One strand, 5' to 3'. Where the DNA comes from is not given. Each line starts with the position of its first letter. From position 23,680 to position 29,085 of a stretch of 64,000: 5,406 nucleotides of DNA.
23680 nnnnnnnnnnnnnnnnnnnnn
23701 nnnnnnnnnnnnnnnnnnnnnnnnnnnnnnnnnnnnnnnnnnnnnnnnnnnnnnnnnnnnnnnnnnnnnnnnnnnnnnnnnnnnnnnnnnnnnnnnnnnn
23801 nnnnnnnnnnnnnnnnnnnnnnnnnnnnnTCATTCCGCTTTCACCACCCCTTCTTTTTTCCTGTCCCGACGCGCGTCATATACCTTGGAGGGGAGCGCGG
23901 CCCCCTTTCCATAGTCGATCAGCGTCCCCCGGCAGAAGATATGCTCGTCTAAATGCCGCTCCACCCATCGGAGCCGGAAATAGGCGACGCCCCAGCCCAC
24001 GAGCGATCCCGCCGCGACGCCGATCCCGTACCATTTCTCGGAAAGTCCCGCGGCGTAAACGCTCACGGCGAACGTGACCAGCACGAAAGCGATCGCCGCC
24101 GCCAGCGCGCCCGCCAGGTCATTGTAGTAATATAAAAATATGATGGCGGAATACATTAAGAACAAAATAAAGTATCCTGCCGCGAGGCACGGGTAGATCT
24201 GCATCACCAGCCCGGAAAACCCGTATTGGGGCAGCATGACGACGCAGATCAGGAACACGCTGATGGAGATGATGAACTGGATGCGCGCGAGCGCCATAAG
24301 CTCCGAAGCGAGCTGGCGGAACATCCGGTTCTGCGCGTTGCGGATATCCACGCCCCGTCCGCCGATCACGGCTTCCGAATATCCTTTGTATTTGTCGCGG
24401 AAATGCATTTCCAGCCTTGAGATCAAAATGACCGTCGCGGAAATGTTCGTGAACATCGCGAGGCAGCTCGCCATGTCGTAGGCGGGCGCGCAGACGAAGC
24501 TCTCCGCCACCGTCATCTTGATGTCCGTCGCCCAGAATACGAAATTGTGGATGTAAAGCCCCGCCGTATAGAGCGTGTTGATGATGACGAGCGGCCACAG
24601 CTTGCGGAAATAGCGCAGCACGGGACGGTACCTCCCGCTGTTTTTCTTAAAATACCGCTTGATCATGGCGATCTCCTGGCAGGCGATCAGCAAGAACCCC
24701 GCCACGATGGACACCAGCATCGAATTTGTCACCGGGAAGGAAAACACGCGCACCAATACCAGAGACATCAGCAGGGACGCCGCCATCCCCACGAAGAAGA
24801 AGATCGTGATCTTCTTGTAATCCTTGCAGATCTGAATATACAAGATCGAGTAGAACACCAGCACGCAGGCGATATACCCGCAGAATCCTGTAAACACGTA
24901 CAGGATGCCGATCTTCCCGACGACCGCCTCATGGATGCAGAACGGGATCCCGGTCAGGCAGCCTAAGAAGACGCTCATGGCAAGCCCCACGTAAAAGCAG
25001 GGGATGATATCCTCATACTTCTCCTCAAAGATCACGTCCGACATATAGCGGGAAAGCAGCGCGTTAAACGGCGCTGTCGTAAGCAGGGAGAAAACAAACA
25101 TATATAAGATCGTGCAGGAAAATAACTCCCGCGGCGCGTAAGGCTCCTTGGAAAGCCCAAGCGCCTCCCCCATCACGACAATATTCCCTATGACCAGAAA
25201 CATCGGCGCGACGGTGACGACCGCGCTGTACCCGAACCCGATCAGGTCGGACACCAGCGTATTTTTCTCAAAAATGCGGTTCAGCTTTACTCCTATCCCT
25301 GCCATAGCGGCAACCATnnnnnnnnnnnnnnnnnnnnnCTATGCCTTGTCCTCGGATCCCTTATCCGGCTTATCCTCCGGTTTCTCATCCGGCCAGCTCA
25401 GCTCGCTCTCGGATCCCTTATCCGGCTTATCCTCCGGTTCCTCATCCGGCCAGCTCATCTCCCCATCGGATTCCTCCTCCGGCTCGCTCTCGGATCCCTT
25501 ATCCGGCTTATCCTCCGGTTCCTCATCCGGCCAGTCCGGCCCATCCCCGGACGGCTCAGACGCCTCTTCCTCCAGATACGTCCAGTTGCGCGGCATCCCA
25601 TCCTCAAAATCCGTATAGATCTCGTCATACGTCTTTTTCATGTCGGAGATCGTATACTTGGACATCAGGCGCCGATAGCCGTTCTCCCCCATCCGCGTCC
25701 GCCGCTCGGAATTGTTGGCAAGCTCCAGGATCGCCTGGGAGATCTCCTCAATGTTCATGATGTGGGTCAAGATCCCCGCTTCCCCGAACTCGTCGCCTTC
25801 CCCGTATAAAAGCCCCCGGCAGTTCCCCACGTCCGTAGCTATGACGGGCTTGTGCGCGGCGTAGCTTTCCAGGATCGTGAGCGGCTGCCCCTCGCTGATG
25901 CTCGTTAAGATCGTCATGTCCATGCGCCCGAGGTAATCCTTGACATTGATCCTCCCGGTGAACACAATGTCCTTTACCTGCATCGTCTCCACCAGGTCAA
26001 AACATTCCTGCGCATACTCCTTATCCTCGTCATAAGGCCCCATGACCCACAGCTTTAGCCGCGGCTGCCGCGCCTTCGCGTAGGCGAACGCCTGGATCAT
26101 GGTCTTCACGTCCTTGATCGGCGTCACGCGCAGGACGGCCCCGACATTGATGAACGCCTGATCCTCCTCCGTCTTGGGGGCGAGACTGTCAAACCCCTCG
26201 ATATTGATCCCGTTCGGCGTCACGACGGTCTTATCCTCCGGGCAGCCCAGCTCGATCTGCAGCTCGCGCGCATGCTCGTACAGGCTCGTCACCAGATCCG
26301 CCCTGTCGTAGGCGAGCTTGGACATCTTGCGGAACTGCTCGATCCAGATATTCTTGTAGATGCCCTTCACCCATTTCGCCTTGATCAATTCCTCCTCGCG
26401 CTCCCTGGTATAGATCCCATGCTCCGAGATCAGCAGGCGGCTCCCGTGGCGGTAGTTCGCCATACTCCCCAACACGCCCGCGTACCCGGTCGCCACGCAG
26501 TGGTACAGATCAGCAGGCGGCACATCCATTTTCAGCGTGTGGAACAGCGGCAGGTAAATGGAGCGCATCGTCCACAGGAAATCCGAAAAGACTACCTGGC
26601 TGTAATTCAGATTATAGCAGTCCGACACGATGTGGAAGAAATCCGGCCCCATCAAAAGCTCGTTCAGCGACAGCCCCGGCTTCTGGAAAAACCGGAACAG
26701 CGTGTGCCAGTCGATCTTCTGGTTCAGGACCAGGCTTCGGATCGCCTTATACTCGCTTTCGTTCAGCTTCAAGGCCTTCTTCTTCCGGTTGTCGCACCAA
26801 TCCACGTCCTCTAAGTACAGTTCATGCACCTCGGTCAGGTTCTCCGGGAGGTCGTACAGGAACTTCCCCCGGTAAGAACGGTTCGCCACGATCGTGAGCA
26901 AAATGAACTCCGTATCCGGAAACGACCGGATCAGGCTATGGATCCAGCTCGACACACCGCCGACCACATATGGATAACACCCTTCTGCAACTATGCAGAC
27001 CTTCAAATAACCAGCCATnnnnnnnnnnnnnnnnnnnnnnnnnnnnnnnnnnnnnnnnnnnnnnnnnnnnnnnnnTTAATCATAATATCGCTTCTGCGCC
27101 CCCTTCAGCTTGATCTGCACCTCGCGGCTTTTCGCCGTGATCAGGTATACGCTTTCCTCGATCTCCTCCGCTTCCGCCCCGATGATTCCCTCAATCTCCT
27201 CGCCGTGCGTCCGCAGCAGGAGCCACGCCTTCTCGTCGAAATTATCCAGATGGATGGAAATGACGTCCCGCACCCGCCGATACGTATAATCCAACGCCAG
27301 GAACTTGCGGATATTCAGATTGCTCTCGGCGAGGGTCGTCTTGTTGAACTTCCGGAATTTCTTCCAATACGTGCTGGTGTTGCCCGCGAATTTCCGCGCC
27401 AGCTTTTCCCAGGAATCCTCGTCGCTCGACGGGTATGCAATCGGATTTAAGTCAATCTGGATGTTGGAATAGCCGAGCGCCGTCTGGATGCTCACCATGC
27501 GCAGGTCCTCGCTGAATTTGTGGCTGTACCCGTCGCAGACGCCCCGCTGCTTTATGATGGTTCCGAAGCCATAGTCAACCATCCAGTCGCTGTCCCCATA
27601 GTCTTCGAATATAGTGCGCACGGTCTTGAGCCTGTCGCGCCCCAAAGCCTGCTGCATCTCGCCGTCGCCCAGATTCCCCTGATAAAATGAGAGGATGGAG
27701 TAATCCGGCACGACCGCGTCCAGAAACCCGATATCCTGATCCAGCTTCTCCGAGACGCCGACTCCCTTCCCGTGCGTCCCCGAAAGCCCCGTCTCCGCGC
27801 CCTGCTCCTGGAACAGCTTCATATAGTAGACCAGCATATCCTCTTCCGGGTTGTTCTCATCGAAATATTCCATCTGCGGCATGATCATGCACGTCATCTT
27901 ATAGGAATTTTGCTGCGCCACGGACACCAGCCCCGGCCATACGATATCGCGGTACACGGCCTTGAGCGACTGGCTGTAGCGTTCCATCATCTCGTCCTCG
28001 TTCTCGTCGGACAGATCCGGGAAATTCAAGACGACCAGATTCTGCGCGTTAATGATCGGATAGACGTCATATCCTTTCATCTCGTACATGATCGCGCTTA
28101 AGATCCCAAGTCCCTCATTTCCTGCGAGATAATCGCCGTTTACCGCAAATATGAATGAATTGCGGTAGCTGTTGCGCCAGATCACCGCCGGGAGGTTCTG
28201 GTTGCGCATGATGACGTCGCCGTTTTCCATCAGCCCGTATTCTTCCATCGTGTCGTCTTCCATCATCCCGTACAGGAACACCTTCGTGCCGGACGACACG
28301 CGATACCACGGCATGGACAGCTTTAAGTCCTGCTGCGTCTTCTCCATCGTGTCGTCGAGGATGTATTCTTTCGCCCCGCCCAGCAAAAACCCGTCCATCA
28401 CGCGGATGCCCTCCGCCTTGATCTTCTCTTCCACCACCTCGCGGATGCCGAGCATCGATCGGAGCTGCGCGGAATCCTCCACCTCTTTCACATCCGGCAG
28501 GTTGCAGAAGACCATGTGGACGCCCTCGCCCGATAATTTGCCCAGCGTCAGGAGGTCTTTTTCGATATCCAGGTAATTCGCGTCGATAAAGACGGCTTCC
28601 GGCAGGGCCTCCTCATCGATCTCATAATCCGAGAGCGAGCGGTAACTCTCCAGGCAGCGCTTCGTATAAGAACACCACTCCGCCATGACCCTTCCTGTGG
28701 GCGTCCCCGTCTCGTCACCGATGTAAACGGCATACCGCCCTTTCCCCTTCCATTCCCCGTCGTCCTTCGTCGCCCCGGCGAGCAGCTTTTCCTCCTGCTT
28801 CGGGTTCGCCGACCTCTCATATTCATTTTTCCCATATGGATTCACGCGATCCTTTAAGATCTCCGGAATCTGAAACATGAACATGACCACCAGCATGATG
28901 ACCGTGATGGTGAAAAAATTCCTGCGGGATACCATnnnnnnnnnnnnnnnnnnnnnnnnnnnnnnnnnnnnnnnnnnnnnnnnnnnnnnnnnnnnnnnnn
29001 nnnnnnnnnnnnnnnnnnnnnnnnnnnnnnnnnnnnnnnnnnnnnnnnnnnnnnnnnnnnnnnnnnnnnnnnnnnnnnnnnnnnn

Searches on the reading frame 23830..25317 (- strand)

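Call 62: search_protein_families(library=pfam, proteins=[window:23830-25317:-], max_evalue=0.00001)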
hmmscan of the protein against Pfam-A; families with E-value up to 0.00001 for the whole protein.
window:23830-25317:- (495 aa): 1 family
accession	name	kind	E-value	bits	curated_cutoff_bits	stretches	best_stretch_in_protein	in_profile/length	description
PF16933.10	PelG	-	1.1e-143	479.9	29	1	5-461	1-452/452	Putative exopolysaccharide Exporter (EPS-E)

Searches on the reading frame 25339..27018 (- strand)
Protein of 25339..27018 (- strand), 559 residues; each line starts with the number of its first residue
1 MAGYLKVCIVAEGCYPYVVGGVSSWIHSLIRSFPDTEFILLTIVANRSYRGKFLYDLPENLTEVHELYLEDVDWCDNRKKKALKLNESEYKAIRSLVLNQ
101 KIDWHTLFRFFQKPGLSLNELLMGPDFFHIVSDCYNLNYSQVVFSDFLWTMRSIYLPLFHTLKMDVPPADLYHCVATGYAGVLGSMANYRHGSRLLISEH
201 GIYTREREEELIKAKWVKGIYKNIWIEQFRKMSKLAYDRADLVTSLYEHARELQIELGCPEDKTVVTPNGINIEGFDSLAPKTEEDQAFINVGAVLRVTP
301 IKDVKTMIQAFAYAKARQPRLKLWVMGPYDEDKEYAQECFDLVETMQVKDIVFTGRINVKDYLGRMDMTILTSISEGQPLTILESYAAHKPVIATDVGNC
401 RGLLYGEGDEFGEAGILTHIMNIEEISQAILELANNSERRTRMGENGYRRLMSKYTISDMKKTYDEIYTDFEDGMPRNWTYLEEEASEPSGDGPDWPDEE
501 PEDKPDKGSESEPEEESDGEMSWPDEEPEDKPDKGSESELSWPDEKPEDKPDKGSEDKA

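Call 62: search_protein_families(library=pfam, proteins=[window:25339-27018:-], max_evalue=0.00001)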
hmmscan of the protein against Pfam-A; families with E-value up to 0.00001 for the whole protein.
window:25339-27018:- (559 aa): 5 families
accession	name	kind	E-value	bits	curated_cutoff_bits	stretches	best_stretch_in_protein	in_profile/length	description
PF11997.14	DUF3492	-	1.6e-77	261.4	23.3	1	6-261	2-267/268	Domain of unknown function (DUF3492)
PF00534.26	Glycos_transf_1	-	2.4e-22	79.7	26.4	1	293-450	19-172/172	Glycosyl transferases group 1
PF13692.12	Glyco_trans_1_4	-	1.8e-20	74.1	27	1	292-436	4-142/142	Glycosyl transferases group 1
PF13439.12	Glyco_transf_4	-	3.9e-07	30.7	28.5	1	169-274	73-169/170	Glycosyltransferase Family 4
PF13579.12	Glyco_trans_4_4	-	1.4e-06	29.2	29.7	1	162-270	67-158/158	Glycosyl transferase 4-like domain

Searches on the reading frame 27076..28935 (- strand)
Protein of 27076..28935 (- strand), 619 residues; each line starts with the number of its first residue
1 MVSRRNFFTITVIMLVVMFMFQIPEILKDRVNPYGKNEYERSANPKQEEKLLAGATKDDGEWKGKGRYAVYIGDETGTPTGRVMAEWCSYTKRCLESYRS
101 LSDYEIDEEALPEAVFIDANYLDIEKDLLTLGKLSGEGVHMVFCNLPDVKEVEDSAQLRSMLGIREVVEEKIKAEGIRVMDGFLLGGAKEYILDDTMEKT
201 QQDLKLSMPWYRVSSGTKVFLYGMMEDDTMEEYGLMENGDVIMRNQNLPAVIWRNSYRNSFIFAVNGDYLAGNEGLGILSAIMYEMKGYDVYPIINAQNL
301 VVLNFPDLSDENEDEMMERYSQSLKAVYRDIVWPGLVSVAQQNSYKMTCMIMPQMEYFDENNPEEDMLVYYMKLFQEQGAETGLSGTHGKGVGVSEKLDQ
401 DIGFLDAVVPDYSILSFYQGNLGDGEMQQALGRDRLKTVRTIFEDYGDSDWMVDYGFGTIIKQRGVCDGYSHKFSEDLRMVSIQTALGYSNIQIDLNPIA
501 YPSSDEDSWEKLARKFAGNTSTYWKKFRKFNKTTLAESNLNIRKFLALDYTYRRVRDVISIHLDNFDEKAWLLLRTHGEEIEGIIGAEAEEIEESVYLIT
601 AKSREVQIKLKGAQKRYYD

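Call 77: search_protein_families(library=pfam, proteins=[window:27076-28935:-], max_evalue=0.0001)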
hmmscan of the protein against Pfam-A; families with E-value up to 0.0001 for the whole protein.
window:27076-28935:- (619 aa): 1 family
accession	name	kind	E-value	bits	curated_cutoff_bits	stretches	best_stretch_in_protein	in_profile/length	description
PF09960.14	DUF2194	-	3.1e-23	82.4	30.4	2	120-386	94-345/582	Uncharacterised protein conserved in bacteria (DUF2194)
